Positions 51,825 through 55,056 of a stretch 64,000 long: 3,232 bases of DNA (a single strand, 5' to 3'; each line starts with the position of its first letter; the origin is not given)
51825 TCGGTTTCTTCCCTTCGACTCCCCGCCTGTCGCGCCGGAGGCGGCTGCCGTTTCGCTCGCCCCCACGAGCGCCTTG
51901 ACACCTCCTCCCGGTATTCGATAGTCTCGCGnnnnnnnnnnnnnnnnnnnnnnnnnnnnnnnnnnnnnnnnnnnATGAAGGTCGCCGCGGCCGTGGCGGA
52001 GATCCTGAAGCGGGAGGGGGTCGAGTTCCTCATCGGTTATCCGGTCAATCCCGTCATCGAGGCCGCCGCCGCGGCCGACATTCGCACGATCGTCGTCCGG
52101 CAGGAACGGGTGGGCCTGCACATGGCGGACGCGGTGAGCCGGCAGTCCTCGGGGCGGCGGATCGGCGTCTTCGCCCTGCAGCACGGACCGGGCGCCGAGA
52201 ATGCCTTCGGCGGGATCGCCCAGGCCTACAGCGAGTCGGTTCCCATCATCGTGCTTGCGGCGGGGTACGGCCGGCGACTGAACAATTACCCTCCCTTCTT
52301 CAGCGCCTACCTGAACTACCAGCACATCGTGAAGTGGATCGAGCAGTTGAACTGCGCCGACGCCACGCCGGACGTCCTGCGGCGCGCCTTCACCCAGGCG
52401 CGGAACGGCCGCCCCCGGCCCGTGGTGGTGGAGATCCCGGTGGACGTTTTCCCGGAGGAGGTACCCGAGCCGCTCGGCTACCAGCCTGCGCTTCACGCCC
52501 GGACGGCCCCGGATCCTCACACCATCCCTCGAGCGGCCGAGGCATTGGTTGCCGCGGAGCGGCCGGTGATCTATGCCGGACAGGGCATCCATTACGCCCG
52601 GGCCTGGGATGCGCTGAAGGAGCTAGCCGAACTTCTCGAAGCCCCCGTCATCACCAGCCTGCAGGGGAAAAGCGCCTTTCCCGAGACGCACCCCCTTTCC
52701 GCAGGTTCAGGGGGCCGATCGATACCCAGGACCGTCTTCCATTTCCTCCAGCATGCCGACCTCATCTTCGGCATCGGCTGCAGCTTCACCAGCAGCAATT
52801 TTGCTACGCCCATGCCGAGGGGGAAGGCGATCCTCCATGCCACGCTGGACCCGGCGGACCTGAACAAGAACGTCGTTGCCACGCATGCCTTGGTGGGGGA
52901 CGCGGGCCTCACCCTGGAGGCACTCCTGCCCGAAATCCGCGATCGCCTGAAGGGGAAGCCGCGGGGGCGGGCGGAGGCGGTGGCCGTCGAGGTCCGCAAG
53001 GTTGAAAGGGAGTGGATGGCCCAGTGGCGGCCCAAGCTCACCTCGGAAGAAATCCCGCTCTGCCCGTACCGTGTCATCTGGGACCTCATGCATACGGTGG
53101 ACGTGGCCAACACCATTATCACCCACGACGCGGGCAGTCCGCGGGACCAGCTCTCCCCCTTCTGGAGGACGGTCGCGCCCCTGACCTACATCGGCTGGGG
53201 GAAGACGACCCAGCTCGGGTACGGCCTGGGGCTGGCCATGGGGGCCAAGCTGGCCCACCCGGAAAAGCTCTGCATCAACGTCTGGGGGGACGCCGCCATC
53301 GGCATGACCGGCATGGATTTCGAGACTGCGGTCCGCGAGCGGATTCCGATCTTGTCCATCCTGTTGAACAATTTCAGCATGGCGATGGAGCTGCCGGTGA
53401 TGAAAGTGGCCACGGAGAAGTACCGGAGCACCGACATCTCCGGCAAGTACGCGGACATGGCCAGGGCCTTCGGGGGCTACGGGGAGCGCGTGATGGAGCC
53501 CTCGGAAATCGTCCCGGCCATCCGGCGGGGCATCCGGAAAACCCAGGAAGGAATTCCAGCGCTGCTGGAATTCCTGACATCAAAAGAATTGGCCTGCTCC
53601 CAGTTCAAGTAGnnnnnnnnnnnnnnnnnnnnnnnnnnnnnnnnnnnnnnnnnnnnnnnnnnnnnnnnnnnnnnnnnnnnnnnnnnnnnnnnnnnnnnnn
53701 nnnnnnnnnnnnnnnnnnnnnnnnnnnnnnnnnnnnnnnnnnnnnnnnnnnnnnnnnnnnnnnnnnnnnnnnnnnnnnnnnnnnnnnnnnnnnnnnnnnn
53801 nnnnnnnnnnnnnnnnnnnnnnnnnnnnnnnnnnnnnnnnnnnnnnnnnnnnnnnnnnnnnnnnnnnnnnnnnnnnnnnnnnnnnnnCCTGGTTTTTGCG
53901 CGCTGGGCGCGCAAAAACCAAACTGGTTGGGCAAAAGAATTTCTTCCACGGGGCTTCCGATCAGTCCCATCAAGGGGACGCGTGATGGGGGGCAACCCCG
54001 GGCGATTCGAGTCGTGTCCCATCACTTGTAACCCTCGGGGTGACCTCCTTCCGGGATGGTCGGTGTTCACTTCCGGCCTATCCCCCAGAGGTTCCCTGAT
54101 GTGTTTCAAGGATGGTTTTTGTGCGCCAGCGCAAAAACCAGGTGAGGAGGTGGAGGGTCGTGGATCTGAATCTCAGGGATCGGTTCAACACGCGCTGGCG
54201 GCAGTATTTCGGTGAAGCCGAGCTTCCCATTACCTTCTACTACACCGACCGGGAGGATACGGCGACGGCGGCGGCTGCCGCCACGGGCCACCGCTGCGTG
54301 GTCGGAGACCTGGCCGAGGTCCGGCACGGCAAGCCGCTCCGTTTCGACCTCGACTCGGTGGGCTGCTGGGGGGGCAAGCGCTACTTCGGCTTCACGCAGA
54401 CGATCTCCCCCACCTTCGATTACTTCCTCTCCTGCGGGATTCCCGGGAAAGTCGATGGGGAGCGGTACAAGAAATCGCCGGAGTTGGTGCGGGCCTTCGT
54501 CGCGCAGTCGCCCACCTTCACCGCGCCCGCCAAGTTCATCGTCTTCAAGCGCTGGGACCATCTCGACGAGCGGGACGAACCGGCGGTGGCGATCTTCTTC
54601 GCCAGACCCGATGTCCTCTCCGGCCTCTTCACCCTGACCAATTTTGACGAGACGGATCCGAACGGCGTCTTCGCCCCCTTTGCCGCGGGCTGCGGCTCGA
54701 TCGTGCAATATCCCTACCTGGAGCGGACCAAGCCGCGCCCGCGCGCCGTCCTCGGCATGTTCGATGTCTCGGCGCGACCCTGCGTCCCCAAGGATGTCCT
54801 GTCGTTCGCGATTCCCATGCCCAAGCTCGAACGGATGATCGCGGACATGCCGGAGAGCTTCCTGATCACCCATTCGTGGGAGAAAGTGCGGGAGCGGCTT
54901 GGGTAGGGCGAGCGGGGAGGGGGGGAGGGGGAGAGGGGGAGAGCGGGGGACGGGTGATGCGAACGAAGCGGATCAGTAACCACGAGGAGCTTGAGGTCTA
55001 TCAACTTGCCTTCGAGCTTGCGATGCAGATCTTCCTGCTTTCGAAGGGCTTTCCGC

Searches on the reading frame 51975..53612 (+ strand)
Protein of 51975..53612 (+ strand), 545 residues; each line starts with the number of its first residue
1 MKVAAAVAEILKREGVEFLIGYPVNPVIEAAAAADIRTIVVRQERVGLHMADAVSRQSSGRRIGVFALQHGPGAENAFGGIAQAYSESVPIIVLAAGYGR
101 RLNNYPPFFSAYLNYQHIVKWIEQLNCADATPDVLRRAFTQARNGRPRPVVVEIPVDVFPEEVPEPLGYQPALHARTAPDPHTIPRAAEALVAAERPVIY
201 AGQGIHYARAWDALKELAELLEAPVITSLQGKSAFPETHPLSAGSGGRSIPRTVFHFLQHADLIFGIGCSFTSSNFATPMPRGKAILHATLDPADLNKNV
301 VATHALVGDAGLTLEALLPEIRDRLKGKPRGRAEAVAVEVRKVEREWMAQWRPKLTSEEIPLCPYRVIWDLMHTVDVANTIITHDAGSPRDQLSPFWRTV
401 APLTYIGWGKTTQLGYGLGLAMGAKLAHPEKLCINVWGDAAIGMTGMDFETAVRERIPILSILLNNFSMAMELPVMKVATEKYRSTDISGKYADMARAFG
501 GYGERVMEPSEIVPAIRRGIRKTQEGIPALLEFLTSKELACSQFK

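Call 19: search_protein_families(library=pfam, proteins=[window:51975-53612:+])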
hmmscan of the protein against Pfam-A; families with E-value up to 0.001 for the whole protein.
window:51975-53612:+ (545 aa): 3 families
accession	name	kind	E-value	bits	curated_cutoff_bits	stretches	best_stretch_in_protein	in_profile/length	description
PF00205.28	TPP_enzyme_M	-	1.5e-34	119.1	30.4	1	186-317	3-137/137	Thiamine pyrophosphate enzyme, central domain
PF02775.26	TPP_enzyme_C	-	1.3e-25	90.4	21.9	1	385-532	1-150/151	Thiamine pyrophosphate enzyme, C-terminal TPP binding domain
PF02776.23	TPP_enzyme_N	-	1.3e-23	83.5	26.8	1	1-103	1-105/119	Thiamine pyrophosphate enzyme, N-terminal TPP binding domain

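Call 21: find_homologous_proteins(query=window:51975-53612:+, max_evalue=1e-50)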
Query window:51975-53612:+ (545 aa): 8000 proteins with E <= 1e-50 among 8000 candidates; the best 120 are listed.
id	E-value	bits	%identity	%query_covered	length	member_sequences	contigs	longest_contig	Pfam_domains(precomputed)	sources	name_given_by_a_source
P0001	0.0e+0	1116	88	100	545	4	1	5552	PF02775.27,PF02776.24,PF00205.29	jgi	jgi:acetolactate synthase-1/2/3 large subunit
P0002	0.0e+0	1092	85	100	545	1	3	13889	PF02775.27,PF02776.24,PF00205.29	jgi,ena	jgi:acetolactate synthase-1/2/3 large subunit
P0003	0.0e+0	1088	87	100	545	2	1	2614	PF02775.27,PF02776.24,PF00205.29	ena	-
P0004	0.0e+0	1085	86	100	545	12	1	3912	PF02775.27,PF02776.24,PF00205.29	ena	-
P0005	0.0e+0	1076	84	100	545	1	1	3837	PF02775.27,PF02776.24,PF00205.29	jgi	jgi:acetolactate synthase-1/2/3 large subunit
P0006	0.0e+0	1073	84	100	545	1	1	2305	PF02775.27,PF02776.24,PF00205.29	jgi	jgi:thiamine pyrophosphate-dependent acetolactate synthase large subunit-like protein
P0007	0.0e+0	1073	83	100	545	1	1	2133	PF02775.27,PF02776.24,PF00205.29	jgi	-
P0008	0.0e+0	1071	84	100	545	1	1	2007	PF02775.27,PF02776.24,PF00205.29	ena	-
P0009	0.0e+0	1071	84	100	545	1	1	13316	PF02775.27,PF02776.24,PF00205.29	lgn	-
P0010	0.0e+0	1071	84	100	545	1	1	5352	PF02775.27,PF02776.24,PF00205.29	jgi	jgi:thiamine pyrophosphate-dependent acetolactate synthase large subunit-like protein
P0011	0.0e+0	1071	84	100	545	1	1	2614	PF02775.27,PF02776.24,PF00205.29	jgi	-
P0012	0.0e+0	1070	84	100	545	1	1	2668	PF02775.27,PF02776.24,PF00205.29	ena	-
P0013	0.0e+0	1070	84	100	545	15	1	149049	PF02775.27,PF02776.24,PF00205.29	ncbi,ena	-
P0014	0.0e+0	1069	84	100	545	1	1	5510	PF02775.27,PF02776.24,PF00205.29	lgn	-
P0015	0.0e+0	1069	84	100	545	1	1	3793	PF02775.27,PF02776.24,PF00205.29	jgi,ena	-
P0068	1.4e-292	989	78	100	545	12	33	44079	PF02775.27,PF02776.24,PF00205.29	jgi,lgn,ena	jgi:acetolactate synthase-1/2/3 large subunit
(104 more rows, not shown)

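Call 34: find_encoding_contigs(protein=P0013, flank=10000, max_places=10)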
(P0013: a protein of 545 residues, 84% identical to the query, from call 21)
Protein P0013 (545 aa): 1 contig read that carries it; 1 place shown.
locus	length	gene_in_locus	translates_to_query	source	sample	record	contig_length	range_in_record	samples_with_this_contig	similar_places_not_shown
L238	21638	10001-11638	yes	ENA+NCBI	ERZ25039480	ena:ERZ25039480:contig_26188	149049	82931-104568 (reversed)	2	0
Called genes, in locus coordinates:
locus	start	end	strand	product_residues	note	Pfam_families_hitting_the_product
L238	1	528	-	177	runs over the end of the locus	PF00731:AIRC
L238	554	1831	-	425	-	PF02844:GARS_N, PF01071:GARS_A, PF02843:GARS_C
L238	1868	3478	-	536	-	PF02142:MGS, PF01808:AICARFT_IMPCHas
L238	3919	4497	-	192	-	PF01871:AMMECR1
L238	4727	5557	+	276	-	PF00899:ThiF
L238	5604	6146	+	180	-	PF14464:Prok-JAB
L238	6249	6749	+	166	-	-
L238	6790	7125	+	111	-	PF02597:ThiS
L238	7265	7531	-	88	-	PF02416:TatA_B_E, PF13240:Zn_Ribbon_1 (weak)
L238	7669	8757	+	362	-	PF01208:URO-D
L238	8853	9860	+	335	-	PF01207:Dus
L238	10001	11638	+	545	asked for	PF02776:TPP_enzyme_N, PF00205:TPP_enzyme_M, PF02775:TPP_enzyme_C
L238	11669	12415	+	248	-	PF02596:DUF169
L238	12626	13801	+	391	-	PF13416:SBP_bac_8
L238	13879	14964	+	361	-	PF00005:ABC_tran, PF08402:TOBE_2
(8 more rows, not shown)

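Call 35: find_encoding_contigs(protein=P0002, flank=10000, max_places=10)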
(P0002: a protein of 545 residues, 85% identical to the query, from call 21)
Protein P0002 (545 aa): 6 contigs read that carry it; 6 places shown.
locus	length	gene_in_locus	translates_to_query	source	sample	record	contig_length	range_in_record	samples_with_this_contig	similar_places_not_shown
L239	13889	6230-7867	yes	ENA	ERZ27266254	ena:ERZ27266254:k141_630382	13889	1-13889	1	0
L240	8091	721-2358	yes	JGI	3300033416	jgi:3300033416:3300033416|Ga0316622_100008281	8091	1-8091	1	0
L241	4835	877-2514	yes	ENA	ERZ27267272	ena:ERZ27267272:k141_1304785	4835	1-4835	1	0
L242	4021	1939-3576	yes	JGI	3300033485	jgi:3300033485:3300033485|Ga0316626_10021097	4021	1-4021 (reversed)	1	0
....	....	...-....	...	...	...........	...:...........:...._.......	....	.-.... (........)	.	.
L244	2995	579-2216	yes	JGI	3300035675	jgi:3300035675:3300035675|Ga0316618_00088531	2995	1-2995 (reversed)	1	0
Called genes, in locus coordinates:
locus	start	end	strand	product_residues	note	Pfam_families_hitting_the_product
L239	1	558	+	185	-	?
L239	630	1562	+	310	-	-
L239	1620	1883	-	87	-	PF02416:TatA_B_E, PF12773:DZR (faint), PF13248:Zn_ribbon_3 (weak)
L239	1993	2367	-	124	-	-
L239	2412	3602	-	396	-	PF00089:Trypsin, PF13365:Trypsin_2, PF17820:PDZ_6 (faint), PF13180:PDZ_2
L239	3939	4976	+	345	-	PF01208:URO-D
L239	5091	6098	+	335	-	PF01207:Dus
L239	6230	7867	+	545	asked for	PF02776:TPP_enzyme_N, PF00205:TPP_enzyme_M, PF02775:TPP_enzyme_C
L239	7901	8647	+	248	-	PF02596:DUF169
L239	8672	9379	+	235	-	PF02525:Flavodoxin_2, PF03358:FMN_red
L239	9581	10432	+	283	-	PF02737:3HCDH_N, PF00725:3HCDH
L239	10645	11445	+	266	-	PF01012:ETF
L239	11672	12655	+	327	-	PF01012:ETF, PF00766:ETF_alpha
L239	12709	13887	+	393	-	?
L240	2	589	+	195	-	?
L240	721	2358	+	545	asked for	PF02776:TPP_enzyme_N, PF00205:TPP_enzyme_M, PF02775:TPP_enzyme_C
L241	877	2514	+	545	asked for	PF02776:TPP_enzyme_N, PF00205:TPP_enzyme_M, PF02775:TPP_enzyme_C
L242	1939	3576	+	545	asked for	PF02776:TPP_enzyme_N, PF00205:TPP_enzyme_M, PF02775:TPP_enzyme_C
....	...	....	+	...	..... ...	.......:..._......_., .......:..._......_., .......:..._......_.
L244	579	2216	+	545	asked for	PF02776:TPP_enzyme_N, PF00205:TPP_enzyme_M, PF02775:TPP_enzyme_C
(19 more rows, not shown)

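Call 66: find_encoding_contigs(protein=P0068, flank=10000, max_places=10)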
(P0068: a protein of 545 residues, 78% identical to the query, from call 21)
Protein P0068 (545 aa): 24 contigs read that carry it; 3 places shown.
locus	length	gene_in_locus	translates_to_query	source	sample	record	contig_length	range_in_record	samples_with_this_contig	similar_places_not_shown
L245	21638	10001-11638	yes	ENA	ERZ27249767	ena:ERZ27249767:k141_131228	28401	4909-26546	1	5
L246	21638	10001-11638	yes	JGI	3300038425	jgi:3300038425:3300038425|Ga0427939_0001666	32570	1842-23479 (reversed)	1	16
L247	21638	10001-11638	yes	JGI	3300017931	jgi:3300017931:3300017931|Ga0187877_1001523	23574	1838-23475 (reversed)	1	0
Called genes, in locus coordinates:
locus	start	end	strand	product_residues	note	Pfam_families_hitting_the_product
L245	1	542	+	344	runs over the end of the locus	PF01012:ETF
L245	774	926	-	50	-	-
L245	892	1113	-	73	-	PF04014:MazE_antitoxin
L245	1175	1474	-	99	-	PF01381:HTH_3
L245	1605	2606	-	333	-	-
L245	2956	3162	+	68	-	-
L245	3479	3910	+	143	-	PF01842:ACT, PF13291:ACT_4 (faint), PF19571:ACT_8, PF13840:ACT_7 (faint), PF22629:ACT_AHAS_ss (weak), PF01842:ACT (weak)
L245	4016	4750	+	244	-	PF13555:AAA_29 (weak), PF00005:ABC_tran, PF13304:AAA_21 (faint)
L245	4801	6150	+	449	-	PF00501:AMP-binding, PF14535:AMP-binding_C_2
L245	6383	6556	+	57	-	-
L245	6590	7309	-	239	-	PF00106:adh_short, PF08659:KR, PF13561:adh_short_C2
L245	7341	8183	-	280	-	PF00106:adh_short, PF13561:adh_short_C2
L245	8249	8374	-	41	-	-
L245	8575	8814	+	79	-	PF04024:PspC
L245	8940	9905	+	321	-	PF00291:PALP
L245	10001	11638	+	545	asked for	PF02776:TPP_enzyme_N, PF00205:TPP_enzyme_M, PF02775:TPP_enzyme_C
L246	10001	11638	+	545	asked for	PF02776:TPP_enzyme_N, PF00205:TPP_enzyme_M, PF02775:TPP_enzyme_C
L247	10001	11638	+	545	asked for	PF02776:TPP_enzyme_N, PF00205:TPP_enzyme_M, PF02775:TPP_enzyme_C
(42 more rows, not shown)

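Call 89: find_encoding_contigs(protein=P0001, flank=10000, max_places=6)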
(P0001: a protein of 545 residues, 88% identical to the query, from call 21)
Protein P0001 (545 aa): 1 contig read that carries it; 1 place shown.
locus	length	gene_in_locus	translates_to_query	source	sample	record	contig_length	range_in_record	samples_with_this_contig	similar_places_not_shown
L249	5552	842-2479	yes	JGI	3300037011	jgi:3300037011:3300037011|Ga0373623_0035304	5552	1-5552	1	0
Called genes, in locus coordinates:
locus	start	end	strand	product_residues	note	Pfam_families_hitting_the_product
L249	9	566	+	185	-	PF01207:Dus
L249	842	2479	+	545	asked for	PF02776:TPP_enzyme_N, PF00205:TPP_enzyme_M, PF02775:TPP_enzyme_C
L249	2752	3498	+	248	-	PF02596:DUF169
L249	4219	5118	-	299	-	PF00528:BPD_transp_1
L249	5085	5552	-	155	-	?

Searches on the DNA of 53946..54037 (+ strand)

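Call 87: search_rna_families(sources=[L146, L213, L219, L226, L144, L196, L182], threshold=evalue, max_evalue=1)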
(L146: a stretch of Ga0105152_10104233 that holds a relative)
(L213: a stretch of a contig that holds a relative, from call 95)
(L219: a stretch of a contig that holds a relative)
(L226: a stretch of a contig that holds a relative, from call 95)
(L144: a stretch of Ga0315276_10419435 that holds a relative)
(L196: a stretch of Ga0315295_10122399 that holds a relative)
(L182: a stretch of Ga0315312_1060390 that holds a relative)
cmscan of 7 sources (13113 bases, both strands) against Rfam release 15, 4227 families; matches with E-value up to 1: 5.
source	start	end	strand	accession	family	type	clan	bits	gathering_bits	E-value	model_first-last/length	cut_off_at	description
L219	124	476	-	RF00023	tmRNA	Gene;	CL00001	185.4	47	1.2e-74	1-374/374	no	transfer-messenger RNA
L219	1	185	-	RF04321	tmRNA_permuted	Gene;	-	29.1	47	0.0099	1-96/213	3'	permuted transfer-messenger RNA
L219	69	137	-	RF01724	SAM-Chlorobi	Cis-reg;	-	25.9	35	0.21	1-87/87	no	SAM-Chlorobi RNA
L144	772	817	+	RF00642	mir-23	Gene; miRNA;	-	23.2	52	0.43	1-73/73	no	mir-23 microRNA precursor family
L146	269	350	+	RF00195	RsmY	Gene; sRNA;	CL00106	18.1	57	0.86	1-121/121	no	RsmY RNA family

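Call 93: build_rna_model(alignment_id=A5, structure=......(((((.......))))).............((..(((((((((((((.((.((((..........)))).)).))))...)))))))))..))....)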
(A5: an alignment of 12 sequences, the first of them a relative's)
Model R1 built from alignment A5 (12 sequences, 103 columns); structure: as given.
model positions 91; base pairs 26; branch points 1; effective number of sequences 1.9; information 0.626 bits per position. Calibrated on 0.2 Mb of random sequence (short: E-values are rough).
structure used (alignment columns):
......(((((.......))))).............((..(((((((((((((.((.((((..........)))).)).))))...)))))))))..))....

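Call 95: search_with_rna_model(model_id=R1, sources=[window, L118, L119, L120, L121, L122, L123, L124, L125, L126, L127, L129, L130, L131, L133, L134, L135, L136, L137, L138, L139, L141, L142, L143, L144, L145, L146, L147, L148, L149, L150, L151, L152, L153, L154, L156, L158, L160, L161, L162, L163, L164, L165, L166, L167, L168, L169, L171, L172, L173, L174, L175, L176, L177, L178, L179, L180, L181, L182, L183, L184, L185, L186, L187, L188, L189, L190, L191, L192, L193, L195, L196, L197, L198, L199, L200, L201, L202, L203, L204, L205, L206, L207, L208, L209, L210, L211, L212, L213, L214, L215, L216, L219, L220, L226, L228, L232, L233, L235, L237], max_evalue=0.01, make_alignment=true)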
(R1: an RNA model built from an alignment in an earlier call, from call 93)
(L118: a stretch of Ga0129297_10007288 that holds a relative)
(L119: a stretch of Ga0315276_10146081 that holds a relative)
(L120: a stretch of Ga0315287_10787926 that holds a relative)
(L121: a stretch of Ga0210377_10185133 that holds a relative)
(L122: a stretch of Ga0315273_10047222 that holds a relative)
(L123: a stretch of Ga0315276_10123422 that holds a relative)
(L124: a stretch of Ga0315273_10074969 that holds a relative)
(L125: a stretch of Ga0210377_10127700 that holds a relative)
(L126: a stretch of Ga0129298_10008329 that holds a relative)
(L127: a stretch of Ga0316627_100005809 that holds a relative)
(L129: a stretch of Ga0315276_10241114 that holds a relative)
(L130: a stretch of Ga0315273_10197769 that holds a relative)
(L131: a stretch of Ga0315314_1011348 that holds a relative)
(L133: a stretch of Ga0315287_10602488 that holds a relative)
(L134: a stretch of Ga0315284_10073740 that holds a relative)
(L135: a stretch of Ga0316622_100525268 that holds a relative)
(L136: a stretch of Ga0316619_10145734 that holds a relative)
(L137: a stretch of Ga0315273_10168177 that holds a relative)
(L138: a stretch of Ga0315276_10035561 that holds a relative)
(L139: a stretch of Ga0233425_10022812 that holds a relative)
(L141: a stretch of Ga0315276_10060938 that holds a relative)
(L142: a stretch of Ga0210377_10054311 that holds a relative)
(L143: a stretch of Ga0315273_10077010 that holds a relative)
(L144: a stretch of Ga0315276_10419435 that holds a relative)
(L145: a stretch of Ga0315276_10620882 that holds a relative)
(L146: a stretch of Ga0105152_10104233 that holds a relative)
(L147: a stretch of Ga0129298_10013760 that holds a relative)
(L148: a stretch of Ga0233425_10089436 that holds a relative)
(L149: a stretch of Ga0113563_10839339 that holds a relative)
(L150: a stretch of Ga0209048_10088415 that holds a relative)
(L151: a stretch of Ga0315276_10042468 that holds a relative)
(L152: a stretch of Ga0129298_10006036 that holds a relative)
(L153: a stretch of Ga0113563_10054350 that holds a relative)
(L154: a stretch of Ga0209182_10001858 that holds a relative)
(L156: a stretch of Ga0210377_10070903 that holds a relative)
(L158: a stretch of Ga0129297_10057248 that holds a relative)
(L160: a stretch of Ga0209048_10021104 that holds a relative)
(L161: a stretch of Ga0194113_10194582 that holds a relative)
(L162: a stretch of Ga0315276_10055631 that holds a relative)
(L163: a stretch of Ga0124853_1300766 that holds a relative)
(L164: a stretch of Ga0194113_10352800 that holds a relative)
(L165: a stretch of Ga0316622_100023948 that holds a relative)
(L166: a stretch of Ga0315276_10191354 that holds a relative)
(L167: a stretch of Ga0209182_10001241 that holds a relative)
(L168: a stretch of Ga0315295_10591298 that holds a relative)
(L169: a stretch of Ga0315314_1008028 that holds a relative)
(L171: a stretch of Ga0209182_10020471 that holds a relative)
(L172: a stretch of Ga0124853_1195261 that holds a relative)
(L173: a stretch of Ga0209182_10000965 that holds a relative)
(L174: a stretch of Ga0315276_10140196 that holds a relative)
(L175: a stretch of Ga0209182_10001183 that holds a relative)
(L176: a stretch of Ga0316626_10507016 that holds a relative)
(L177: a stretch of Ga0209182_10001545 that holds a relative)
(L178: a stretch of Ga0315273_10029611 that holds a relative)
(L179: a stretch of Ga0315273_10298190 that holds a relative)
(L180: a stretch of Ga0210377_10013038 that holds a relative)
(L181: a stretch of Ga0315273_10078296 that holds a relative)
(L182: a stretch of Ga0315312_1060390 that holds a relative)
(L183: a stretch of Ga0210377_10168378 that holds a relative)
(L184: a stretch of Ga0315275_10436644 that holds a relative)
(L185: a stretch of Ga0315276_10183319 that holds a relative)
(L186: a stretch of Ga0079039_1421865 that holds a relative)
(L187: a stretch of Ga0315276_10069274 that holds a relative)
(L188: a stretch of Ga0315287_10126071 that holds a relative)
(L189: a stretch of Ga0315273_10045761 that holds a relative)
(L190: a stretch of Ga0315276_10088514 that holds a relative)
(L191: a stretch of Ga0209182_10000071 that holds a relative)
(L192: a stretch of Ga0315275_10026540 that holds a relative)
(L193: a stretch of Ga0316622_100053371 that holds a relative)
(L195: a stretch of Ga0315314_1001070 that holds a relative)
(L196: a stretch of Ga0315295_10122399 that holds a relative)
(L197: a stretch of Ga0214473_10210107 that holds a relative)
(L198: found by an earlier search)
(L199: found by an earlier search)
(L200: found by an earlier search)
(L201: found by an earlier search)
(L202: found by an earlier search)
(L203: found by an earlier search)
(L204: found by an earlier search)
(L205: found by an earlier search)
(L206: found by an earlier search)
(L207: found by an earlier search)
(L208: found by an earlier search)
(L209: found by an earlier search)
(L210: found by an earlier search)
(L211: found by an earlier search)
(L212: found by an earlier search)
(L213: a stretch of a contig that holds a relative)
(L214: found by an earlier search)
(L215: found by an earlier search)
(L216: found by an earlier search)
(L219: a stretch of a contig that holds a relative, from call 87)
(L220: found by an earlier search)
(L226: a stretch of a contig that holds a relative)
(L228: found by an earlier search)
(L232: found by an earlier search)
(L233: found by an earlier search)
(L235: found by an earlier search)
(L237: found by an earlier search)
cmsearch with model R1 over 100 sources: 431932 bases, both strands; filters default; matches with E-value up to 0.01: 24.
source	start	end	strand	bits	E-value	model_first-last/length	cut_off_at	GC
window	29195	29285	+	102.6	1.2e-24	1-91/91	no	0.63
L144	51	141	+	101.7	2e-24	1-91/91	no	0.59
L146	373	463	-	100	5.8e-24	1-91/91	no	0.65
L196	1746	1837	+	99.8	6.6e-24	1-91/91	no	0.62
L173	7508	7598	-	97.9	2.1e-23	1-91/91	no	0.64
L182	1216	1306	-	93.8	2.6e-22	1-91/91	no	0.65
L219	1235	1324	-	93.4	3.3e-22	1-91/91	no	0.61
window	53946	54037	+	93.3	3.6e-22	1-91/91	no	0.64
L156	1540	1638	-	93.3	3.7e-22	1-91/91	no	0.66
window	12906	12996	-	91.6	1e-21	1-91/91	no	0.64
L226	2501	2591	+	77.9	4.7e-18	1-91/91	no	0.59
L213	1062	1155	+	75.9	1.6e-17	1-91/91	no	0.59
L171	1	40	-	34.5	1.9e-06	1-40/91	3'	0.68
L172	2632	2687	-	34.1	2.5e-06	35-91/91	5'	0.59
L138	3427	3501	+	34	2.6e-06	1-91/91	no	0.69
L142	1610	1706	-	33.7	3e-06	1-91/91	no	0.59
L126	425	515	-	32.7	5.8e-06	1-91/91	no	0.57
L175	2410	2486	-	32.6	6e-06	1-91/91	no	0.64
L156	1542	1602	+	30.6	2.1e-05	27-87/91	no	0.67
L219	1208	1299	+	30.5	2.3e-05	1-91/91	no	0.63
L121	1161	1250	+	27.2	0.00017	1-91/91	no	0.56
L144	75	169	-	26.3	0.0003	1-91/91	no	0.6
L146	344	439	+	23.1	0.0021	1-91/91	no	0.61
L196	1778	1828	-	21.9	0.0046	33-83/91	no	0.63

Alignment A9: 24 matches aligned to the model, 122 columns, each read 5' to 3' on its own strand. Consensus structure (alignment columns), stored with it:
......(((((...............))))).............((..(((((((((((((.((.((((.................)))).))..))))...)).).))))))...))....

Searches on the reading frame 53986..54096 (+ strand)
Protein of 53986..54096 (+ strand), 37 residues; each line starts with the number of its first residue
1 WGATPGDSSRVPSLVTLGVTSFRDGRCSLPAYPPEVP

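Call 68: search_protein_representatives(alignment_id=A7)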
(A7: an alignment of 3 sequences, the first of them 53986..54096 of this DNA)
Query: 3 sequences, 30 profile positions. Proteins with E-value up to 0.001 (for the whole library): 7; up to 1e-10: 1; up to 1e-30: 0. The best 7 are listed.
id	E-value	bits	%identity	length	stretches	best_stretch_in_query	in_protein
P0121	1.5e-12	62.9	-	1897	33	18-28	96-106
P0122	8.2e-07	44.5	-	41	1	1-26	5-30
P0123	5.0e-06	42.0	-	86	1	4-30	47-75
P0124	3.7e-05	39.2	-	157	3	13-21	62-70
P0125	6.3e-05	38.5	-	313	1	4-30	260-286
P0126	1.2e-04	37.6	-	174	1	1-30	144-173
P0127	2.6e-04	36.5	-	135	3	9-23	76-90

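Call 70: search_protein_families(library=pfam, proteins=[P0125, P0126, P0123, P0124, P0127], max_evalue=0.01)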
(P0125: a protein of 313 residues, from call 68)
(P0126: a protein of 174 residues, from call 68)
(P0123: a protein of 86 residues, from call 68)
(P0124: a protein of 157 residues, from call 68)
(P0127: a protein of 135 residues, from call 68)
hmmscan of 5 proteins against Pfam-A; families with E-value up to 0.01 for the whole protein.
P0125 (313 aa): 0 families

P0126 (174 aa): 0 families

P0123 (86 aa): 0 families

P0124 (157 aa): 0 families

P0127 (135 aa): 1 family
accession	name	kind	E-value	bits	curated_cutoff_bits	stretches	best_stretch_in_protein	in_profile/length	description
PF25636.1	PBCV1_P7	-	0.0021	18.3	30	0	51-59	20-28/38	PBCV-1 P7 disulphide-bonded subdomain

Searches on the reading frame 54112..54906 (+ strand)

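Call 19: search_protein_families(library=pfam, proteins=[window:54112-54906:+])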
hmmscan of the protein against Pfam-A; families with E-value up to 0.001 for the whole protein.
window:54112-54906:+ (264 aa): 1 family
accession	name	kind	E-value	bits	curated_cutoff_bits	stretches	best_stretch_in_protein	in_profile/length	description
PF02596.20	DUF169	-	1.3e-27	97.4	27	1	39-244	12-208/209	Uncharacterised ArCR, COG2043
